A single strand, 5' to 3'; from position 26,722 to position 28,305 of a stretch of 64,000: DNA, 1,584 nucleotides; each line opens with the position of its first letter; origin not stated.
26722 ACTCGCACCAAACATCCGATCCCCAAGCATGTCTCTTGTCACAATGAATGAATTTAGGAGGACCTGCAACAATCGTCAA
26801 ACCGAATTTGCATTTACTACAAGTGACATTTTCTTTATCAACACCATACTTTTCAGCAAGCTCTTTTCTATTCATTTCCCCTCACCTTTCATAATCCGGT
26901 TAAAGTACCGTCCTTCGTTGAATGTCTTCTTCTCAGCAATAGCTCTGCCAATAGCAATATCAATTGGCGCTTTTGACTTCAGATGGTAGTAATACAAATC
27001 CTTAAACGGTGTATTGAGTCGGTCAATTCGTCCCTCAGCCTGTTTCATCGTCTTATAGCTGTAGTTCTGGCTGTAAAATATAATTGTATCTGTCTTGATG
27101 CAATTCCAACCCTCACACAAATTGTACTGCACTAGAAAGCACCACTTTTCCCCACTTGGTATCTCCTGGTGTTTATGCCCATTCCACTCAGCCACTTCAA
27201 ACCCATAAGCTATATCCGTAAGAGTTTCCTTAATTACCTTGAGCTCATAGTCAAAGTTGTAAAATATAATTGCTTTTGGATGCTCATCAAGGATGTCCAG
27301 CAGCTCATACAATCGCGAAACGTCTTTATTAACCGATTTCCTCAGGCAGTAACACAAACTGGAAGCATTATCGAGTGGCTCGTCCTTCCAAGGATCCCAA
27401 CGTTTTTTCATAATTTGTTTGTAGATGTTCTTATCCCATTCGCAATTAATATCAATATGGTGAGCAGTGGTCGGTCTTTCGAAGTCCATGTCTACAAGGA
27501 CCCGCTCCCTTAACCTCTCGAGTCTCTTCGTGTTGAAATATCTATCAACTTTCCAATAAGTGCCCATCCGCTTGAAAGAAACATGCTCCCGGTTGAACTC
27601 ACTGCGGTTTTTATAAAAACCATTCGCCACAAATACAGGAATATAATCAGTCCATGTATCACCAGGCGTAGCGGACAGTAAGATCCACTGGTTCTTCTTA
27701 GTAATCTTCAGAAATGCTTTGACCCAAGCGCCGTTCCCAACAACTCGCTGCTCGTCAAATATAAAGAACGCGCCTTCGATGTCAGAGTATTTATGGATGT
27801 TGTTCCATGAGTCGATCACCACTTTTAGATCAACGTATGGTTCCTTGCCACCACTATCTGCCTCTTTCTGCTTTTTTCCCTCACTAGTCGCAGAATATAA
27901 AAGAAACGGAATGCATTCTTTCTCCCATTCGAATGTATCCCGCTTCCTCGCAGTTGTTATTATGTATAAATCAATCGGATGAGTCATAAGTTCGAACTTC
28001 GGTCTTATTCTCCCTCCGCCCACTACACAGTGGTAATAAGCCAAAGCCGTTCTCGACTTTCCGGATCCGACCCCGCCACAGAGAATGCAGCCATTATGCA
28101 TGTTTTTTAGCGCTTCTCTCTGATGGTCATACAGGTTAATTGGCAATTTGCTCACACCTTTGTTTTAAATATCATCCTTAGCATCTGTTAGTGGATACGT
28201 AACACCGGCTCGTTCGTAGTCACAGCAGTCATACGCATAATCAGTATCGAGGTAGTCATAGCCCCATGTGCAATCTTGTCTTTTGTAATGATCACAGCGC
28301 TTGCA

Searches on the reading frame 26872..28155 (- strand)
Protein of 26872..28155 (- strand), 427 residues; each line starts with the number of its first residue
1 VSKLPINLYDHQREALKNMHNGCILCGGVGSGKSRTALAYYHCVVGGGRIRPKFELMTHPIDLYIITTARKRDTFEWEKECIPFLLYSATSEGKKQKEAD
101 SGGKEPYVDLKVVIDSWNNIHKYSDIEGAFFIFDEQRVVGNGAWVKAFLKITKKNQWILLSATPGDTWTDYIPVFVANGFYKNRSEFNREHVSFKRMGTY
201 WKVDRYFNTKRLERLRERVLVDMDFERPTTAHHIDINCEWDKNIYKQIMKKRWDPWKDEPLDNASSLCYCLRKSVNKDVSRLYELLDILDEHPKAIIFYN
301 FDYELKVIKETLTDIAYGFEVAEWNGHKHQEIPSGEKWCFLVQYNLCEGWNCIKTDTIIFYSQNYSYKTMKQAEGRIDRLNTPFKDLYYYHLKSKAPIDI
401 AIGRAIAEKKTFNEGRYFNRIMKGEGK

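Call 26: search_protein_families(library=phrogs, proteins=[window:26872-28155:-], max_evalue=0.00001)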
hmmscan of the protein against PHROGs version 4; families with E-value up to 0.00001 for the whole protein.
window:26872-28155:- (427 aa): 2 families
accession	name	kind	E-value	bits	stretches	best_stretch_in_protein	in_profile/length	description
phrog_62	-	DNA, RNA and nucleotide metabolism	2.2e-60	205.5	1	4-414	693-1130/1881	DNA helicase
phrog_16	-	DNA, RNA and nucleotide metabolism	1.2e-09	37.9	1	4-386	269-592/986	DNA helicase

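Call 56: search_protein_families(library=pfam, proteins=[window:26872-28155:-], max_evalue=0.01)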
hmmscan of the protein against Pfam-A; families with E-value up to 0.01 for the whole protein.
window:26872-28155:- (427 aa): 2 families
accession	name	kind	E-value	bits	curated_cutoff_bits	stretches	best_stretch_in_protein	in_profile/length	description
PF00270.35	DEAD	-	0.00025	21.3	26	1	10-166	2-162/167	DEAD/DEAH box helicase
PF00271.37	Helicase_C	-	0.0021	18.8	23.5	0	282-380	6-109/110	Helicase conserved C-terminal domain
